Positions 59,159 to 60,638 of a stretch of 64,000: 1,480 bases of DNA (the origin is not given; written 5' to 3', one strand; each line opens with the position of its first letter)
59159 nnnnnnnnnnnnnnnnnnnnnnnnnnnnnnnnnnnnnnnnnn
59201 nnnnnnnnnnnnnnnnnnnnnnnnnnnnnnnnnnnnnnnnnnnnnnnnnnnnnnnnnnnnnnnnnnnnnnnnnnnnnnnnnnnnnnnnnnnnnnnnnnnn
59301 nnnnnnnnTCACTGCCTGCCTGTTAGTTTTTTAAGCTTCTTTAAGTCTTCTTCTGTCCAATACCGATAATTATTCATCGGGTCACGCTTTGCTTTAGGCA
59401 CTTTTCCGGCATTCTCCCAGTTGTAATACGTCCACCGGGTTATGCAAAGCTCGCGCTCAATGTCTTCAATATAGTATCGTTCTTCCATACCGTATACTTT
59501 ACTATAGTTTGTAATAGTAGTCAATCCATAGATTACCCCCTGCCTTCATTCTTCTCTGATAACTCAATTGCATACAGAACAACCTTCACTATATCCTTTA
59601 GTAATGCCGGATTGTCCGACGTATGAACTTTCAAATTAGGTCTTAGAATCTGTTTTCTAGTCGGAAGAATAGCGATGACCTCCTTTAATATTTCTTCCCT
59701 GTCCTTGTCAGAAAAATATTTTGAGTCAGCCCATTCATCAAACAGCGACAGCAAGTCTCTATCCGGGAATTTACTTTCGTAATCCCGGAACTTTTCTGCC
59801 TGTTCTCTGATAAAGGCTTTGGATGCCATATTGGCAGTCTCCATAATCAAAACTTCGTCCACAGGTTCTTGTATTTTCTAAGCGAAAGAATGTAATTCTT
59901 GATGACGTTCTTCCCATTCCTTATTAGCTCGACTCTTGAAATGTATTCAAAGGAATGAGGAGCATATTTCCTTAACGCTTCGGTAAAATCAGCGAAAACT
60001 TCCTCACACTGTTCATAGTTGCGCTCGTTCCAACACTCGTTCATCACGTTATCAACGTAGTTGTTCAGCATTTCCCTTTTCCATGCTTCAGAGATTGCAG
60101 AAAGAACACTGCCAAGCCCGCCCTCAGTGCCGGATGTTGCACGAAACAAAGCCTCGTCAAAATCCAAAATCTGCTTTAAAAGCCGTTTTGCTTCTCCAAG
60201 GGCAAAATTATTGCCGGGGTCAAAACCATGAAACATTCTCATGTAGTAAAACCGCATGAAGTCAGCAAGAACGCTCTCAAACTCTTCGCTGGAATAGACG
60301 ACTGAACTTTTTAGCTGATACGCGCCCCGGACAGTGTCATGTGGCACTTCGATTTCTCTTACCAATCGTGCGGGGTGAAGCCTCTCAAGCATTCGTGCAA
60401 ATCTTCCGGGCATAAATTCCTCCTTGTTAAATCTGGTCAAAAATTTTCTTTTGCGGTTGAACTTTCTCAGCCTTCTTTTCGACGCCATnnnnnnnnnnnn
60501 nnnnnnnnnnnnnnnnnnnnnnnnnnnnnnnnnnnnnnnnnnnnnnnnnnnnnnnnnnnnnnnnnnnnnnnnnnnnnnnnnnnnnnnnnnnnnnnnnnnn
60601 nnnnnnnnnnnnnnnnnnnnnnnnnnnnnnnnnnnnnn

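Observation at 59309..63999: Element cargo: Xis-like HTH, FtsK/TraD/HerA-like ATPase with novel 370-aa N-terminus, Replic_Relax protein, and two overlapping CxxCxGxG mini-proteins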

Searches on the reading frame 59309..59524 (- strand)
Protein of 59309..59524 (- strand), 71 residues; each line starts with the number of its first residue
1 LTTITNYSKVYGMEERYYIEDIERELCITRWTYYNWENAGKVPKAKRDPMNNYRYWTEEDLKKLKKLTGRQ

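Call 4: search_protein_families(library=pfam, proteins=[window:59309-59524:-], max_evalue=0.1)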
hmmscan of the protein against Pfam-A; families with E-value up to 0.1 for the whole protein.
window:59309-59524:- (71 aa): 3 families
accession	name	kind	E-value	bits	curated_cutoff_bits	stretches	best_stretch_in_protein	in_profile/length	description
PF01381.28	HTH_3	-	0.011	16.2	23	1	20-45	13-38/55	Helix-turn-helix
PF13411.12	MerR_1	-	0.027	15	21.6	1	21-66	5-48/69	MerR HTH family regulatory protein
PF12844.13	HTH_19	-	0.062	13.7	30.2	1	19-46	15-42/64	Helix-turn-helix domain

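Call 5: search_protein_families(library=phrogs, proteins=[window:59309-59524:-], max_evalue=0.1)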
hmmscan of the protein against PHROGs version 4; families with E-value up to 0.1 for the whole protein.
window:59309-59524:- (71 aa): 5 families
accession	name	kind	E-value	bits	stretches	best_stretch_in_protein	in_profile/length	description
phrog_66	-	integration and excision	0.00058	20.6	1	13-65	90-140/412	excisionase and transcriptional regulator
phrog_20793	-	unknown function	0.014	16.5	1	15-65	6-55/86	-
phrog_8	-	transcription regulation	0.031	14.7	1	18-46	91-119/346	transcriptional regulator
phrog_6620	-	integration and excision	0.042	14.4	1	19-66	4-50/201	transposase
phrog_4869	-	unknown function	0.044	14.7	1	13-47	9-43/172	-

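Call 6: search_protein_families(library=padloc, proteins=[window:59309-59524:-], max_evalue=0.1)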
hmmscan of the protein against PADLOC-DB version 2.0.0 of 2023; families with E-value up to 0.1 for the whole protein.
window:59309-59524:- (71 aa): 1 family
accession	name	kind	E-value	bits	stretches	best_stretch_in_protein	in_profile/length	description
PDLC04133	mad1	-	2.5e-08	32.1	1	15-67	4-53/60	mads_1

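Call 8: search_protein_families(library=ncbifam, proteins=[window:59309-59524:-], max_evalue=0.1)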
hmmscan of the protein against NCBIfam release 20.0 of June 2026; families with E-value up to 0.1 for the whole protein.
window:59309-59524:- (71 aa): 1 family
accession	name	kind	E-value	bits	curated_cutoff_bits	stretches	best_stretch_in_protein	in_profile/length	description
NF053782.1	ChlnTransRegdde3219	equivalog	0.00073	19.1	450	1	14-61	4-50/278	choline utilization transcriptional activator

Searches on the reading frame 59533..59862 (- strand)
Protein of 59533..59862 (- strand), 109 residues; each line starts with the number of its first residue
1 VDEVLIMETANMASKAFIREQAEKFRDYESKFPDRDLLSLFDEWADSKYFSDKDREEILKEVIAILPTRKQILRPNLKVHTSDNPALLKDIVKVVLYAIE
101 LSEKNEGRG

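Call 4: search_protein_families(library=pfam, proteins=[window:59533-59862:-], max_evalue=0.1)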
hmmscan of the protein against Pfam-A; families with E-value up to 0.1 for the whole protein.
window:59533-59862:- (109 aa): 0 families

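Call 5: search_protein_families(library=phrogs, proteins=[window:59533-59862:-], max_evalue=0.1)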
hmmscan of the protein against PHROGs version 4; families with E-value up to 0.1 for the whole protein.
window:59533-59862:- (109 aa): 0 families

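Call 6: search_protein_families(library=padloc, proteins=[window:59533-59862:-], max_evalue=0.1)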
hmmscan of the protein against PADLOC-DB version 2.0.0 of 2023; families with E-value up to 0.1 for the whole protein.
window:59533-59862:- (109 aa): 0 families

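Call 8: search_protein_families(library=ncbifam, proteins=[window:59533-59862:-], max_evalue=0.1)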
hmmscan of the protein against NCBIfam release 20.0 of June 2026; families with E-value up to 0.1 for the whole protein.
window:59533-59862:- (109 aa): 1 family
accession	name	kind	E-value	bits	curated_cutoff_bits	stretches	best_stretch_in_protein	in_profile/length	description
NF009437.0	PRK12796.1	equivalog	0.045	13.4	263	1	14-57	89-132/223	EscR/YscR/HrcR family type III secretion system export apparatus protein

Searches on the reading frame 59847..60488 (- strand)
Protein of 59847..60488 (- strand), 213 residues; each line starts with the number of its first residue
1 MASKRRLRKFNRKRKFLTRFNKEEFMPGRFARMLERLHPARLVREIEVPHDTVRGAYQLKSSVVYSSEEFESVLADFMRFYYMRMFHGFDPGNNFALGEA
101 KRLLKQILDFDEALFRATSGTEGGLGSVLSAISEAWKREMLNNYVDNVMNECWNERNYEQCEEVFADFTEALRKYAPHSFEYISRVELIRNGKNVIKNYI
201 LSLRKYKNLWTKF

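Call 4: search_protein_families(library=pfam, proteins=[window:59847-60488:-], max_evalue=0.1)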
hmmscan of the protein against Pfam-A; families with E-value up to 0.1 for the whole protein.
window:59847-60488:- (213 aa): 0 families

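Call 5: search_protein_families(library=phrogs, proteins=[window:59847-60488:-], max_evalue=0.1)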
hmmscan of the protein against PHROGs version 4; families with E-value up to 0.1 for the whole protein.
window:59847-60488:- (213 aa): 0 families

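Call 6: search_protein_families(library=padloc, proteins=[window:59847-60488:-], max_evalue=0.1)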
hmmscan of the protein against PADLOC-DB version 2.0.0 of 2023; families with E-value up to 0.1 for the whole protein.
window:59847-60488:- (213 aa): 0 families

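Call 8: search_protein_families(library=ncbifam, proteins=[window:59847-60488:-], max_evalue=0.1)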
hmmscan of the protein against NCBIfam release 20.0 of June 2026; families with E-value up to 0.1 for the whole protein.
window:59847-60488:- (213 aa): 0 families

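Call 79: search_solved_structures(query=A3, max_evalue=10)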
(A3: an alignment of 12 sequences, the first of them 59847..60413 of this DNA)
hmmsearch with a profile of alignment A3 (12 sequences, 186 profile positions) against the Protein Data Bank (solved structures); distinct sequences matched with E-value up to 10: 7.
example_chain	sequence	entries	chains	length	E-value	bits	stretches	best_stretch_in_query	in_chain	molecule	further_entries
3a4l_A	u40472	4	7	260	0.068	16.3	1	104-176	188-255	L-seryl-tRNA(Sec) kinase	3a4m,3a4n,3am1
3adb_A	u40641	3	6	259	0.52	13.4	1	104-173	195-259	L-seryl-tRNA(Sec) kinase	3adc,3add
4q0y_A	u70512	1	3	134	0.55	13.3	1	2-33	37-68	Uncharacterized protein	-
7tko_U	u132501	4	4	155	0.58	13.3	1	116-183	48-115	ATP synthase subunit 4 | ATP synthase subunit 4, mitochondrial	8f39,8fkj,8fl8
8f29_Z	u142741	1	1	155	0.58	13.2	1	116-183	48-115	ATP synthase subunit 4, mitochondrial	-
6zvz_A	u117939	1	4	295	0.66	13.1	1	130-182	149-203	Connectase MJ0548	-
6zw0_A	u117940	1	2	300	0.67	13.1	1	130-182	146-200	Connectase MJ0548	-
